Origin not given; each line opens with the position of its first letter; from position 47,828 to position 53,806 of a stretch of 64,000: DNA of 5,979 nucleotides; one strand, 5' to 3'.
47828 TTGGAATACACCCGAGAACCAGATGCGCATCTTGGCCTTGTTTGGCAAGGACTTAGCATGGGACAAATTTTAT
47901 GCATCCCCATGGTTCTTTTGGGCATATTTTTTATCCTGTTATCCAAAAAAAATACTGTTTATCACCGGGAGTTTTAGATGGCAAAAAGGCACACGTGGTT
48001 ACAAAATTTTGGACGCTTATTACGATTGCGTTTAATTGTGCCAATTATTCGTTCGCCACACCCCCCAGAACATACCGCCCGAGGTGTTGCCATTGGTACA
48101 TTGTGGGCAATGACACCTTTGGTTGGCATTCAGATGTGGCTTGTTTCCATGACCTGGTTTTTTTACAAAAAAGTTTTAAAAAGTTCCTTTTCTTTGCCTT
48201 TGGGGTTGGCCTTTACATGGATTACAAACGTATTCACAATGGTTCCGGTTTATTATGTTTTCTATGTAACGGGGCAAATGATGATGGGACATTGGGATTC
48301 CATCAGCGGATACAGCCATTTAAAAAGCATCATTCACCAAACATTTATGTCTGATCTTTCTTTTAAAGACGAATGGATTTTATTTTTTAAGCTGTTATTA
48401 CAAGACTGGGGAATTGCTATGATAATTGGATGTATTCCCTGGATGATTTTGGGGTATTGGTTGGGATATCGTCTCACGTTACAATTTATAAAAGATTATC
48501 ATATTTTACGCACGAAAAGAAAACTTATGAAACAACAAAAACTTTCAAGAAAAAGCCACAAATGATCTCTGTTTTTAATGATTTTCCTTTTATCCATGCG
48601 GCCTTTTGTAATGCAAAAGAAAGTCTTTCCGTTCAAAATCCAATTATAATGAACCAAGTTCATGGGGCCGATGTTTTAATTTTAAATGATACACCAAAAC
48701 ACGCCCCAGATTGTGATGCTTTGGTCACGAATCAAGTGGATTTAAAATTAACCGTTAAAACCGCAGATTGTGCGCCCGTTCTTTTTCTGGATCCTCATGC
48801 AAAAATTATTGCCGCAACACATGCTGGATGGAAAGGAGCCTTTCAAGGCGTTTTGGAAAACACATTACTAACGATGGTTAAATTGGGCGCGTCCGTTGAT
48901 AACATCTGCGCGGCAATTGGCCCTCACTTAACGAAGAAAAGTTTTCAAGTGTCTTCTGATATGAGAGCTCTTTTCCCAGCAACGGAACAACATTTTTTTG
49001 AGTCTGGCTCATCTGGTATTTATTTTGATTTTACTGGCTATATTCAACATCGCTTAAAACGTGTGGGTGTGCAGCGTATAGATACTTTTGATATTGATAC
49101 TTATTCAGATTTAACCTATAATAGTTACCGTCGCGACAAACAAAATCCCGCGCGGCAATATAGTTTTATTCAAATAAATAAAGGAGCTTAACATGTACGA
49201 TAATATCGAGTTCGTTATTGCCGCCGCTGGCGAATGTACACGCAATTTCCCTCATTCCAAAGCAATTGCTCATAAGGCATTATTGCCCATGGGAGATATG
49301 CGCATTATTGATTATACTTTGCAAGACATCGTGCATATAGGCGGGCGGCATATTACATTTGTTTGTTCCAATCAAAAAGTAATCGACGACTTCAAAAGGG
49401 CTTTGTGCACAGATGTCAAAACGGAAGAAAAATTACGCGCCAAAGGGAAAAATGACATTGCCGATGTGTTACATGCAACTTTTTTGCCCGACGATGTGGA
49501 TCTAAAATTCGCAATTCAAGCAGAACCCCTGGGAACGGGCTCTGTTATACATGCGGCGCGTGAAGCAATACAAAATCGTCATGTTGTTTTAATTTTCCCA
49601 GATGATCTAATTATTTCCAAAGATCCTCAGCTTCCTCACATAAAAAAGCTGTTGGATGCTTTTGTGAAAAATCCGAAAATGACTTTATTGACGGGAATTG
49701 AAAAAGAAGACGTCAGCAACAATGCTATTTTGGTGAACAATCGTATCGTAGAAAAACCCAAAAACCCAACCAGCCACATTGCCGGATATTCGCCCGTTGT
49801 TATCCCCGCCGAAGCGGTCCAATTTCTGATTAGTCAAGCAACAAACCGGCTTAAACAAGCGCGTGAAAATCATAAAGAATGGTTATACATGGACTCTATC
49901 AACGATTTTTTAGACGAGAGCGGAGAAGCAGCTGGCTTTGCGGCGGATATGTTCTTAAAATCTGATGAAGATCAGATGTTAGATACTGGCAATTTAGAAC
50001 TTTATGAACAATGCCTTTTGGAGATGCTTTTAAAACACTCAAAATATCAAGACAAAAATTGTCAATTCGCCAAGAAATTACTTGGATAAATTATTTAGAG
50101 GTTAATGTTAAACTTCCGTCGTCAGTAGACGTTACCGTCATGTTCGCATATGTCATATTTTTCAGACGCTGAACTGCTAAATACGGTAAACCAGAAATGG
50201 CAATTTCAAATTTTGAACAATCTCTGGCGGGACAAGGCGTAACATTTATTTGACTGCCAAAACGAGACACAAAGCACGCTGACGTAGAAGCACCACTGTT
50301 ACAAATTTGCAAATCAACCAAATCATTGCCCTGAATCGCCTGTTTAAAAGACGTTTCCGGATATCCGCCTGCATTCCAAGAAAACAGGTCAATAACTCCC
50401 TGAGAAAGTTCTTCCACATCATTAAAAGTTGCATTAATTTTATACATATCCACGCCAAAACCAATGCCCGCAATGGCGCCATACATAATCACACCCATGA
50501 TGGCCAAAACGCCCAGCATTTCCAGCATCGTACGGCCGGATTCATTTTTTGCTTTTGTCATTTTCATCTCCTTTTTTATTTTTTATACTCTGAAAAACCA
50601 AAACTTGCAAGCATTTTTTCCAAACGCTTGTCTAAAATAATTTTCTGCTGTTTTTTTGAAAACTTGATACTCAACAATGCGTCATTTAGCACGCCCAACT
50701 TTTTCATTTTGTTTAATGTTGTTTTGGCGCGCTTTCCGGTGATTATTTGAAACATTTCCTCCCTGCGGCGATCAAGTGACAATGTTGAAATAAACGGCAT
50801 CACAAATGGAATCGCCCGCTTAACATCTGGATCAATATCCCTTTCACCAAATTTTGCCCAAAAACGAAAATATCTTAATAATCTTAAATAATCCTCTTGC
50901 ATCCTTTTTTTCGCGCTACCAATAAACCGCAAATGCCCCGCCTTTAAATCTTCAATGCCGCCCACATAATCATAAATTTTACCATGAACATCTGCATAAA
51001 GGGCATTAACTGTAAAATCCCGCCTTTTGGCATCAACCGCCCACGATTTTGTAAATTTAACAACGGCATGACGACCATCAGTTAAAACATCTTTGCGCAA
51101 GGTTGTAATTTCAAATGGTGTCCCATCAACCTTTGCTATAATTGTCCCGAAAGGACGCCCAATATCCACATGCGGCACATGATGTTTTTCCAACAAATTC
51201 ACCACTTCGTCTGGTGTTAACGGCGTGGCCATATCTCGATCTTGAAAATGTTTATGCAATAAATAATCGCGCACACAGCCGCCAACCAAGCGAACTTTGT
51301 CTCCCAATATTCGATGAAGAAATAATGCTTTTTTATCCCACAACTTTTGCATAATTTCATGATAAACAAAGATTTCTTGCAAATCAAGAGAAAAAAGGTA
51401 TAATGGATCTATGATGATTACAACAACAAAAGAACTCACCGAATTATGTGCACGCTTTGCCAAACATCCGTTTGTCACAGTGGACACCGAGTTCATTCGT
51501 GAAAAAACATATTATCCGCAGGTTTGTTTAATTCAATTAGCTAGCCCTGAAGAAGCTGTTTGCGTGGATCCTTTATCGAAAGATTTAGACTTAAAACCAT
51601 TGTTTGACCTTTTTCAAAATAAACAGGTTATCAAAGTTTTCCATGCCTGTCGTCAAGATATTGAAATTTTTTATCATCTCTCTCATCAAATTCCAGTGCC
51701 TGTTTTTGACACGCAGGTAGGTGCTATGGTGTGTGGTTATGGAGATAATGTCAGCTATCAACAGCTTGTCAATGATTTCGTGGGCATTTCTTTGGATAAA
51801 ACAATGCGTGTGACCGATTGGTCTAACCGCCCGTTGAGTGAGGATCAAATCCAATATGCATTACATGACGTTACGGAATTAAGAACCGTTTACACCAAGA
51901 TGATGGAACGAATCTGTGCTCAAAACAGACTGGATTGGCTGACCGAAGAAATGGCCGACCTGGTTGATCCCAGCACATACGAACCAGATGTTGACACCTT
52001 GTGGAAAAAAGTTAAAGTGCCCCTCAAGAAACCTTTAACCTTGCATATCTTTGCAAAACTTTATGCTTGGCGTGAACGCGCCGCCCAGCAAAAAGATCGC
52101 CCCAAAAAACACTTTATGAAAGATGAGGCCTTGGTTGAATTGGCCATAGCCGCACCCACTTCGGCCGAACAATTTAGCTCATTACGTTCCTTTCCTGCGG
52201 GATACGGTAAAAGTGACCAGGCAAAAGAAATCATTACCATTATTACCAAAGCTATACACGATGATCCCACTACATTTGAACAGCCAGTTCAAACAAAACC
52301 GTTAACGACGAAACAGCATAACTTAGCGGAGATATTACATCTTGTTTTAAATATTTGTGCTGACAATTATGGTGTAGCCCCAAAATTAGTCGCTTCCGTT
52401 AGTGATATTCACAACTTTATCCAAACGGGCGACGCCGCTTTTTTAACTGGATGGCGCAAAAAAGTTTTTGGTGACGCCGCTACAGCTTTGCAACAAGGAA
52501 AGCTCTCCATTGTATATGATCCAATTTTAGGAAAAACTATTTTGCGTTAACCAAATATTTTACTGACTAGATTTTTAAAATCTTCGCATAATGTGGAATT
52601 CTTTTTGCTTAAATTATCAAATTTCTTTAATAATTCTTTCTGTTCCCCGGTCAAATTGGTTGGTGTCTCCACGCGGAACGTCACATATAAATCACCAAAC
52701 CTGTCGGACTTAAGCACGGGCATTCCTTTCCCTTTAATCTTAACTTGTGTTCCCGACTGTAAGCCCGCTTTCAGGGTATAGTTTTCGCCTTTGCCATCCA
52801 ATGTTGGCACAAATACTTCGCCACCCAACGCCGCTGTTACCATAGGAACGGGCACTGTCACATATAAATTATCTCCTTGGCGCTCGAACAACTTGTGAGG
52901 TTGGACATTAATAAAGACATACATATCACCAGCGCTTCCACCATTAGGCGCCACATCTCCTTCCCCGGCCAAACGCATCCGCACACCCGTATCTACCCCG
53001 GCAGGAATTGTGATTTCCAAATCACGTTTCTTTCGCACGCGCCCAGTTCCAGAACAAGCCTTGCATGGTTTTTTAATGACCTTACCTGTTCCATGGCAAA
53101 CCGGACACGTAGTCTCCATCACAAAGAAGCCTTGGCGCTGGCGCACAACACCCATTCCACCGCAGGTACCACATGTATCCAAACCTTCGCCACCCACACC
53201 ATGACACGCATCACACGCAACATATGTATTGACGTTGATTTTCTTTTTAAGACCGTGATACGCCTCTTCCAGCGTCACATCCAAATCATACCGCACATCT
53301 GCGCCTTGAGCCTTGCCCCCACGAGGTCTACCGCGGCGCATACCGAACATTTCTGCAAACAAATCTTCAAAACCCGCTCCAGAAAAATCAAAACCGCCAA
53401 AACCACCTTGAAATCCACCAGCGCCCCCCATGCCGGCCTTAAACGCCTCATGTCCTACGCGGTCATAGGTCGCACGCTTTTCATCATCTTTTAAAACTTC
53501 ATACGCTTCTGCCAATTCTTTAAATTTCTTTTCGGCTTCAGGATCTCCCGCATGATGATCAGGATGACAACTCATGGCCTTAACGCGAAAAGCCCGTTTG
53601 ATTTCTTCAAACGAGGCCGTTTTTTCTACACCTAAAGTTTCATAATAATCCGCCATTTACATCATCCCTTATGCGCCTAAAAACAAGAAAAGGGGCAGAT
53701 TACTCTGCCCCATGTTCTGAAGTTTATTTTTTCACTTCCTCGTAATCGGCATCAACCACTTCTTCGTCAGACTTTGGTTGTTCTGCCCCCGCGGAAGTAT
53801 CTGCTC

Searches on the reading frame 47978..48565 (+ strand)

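Call 80: search_protein_families(library=pfam, proteins=[window:47978-48565:+], max_evalue=0.0001)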
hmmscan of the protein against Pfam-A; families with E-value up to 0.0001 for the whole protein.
window:47978-48565:+ (195 aa): 1 family
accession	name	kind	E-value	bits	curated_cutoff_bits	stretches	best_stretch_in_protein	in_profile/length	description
PF09835.14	DUF2062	-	2.7e-21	76.5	27.4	1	23-178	11-145/147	Uncharacterized protein conserved in bacteria (DUF2062)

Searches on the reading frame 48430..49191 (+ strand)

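Call 80: search_protein_families(library=pfam, proteins=[window:48430-49191:+], max_evalue=0.0001)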
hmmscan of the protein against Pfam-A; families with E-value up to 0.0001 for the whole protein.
window:48430-49191:+ (253 aa): 1 family
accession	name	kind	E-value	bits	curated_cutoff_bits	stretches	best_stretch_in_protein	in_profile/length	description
PF02578.20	Cu-oxidase_4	-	6.6e-47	160.4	22.9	1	66-247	41-237/238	Multi-copper polyphenol oxidoreductase laccase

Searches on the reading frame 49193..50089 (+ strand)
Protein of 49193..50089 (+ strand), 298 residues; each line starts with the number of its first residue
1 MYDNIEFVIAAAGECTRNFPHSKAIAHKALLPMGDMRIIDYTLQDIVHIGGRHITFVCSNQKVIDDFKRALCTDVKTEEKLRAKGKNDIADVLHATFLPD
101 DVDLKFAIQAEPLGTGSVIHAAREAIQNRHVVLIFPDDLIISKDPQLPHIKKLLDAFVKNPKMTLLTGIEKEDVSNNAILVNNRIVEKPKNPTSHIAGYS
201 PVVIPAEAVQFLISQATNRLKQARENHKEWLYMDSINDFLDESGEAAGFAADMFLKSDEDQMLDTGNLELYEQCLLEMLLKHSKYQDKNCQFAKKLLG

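Call 80: search_protein_families(library=pfam, proteins=[window:49193-50089:+], max_evalue=0.0001)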
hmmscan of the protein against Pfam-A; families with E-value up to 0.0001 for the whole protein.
window:49193-50089:+ (298 aa): 1 family
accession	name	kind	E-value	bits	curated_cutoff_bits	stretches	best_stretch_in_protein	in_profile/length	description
PF00483.29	NTP_transferase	-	1.4e-12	48.2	21.2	1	8-228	3-203/245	Nucleotidyl transferase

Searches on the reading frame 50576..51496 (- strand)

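Call 80: search_protein_families(library=pfam, proteins=[window:50576-51496:-], max_evalue=0.0001)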
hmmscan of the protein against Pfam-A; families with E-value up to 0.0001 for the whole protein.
window:50576-51496:- (306 aa): 2 families
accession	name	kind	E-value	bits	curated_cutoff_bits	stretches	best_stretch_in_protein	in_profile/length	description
PF01743.26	PolyA_pol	-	8.8e-31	107.3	23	1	69-190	2-126/126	Poly A polymerase head domain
PF12627.12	PolyA_pol_RNAbd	-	1.8e-06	28.1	22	1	220-271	3-54/64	Probable RNA and SrmB- binding site of polymerase A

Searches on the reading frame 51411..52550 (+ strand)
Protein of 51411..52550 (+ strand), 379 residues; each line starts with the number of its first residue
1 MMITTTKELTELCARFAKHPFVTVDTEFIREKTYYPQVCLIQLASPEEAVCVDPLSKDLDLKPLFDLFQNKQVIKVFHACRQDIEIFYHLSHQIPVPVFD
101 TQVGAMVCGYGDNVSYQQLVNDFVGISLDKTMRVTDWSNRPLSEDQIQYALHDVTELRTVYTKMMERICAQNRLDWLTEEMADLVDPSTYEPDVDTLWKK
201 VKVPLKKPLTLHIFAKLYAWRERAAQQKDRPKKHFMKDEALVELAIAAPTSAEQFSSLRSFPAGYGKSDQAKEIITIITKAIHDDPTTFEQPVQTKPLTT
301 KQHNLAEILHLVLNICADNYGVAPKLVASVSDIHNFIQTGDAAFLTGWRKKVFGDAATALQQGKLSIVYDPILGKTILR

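Call 80: search_protein_families(library=pfam, proteins=[window:51411-52550:+], max_evalue=0.0001)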
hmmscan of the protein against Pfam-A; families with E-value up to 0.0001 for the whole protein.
window:51411-52550:+ (379 aa): 2 families
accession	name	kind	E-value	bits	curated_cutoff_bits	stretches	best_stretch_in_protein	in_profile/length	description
PF01612.26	DNA_pol_A_exo1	-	1.3e-41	142.7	23.6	1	2-167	3-171/173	3'-5' exonuclease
PF00570.28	HRDC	-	4.5e-10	39.8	23.8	1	213-265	4-56/68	HRDC domain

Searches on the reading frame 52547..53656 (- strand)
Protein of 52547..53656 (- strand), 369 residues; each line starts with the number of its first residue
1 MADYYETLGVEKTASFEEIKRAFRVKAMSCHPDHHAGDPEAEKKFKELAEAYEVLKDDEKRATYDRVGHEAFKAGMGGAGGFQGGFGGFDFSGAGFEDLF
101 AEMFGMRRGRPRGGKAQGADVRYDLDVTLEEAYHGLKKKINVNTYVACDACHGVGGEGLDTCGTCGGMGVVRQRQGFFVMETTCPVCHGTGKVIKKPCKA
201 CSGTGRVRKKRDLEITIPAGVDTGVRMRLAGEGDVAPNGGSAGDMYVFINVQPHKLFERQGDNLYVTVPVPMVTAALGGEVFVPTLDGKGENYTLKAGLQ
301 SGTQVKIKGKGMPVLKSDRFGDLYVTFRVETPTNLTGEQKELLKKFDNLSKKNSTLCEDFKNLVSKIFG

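Call 80: search_protein_families(library=pfam, proteins=[window:52547-53656:-], max_evalue=0.0001)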
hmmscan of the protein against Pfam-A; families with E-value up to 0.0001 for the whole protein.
window:52547-53656:- (369 aa): 3 families
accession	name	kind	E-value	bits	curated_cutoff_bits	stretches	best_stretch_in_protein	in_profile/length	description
PF01556.23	DnaJ_C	-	3.7e-50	170.3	26.6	1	121-332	1-152/152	DnaJ C terminal domain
PF00226.36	DnaJ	-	2.7e-25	88.7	27.8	1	3-65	1-63/63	DnaJ domain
PF00684.25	DnaJ_CXXCXGXG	-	1e-12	48.6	32.7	1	148-205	1-65/65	DnaJ central domain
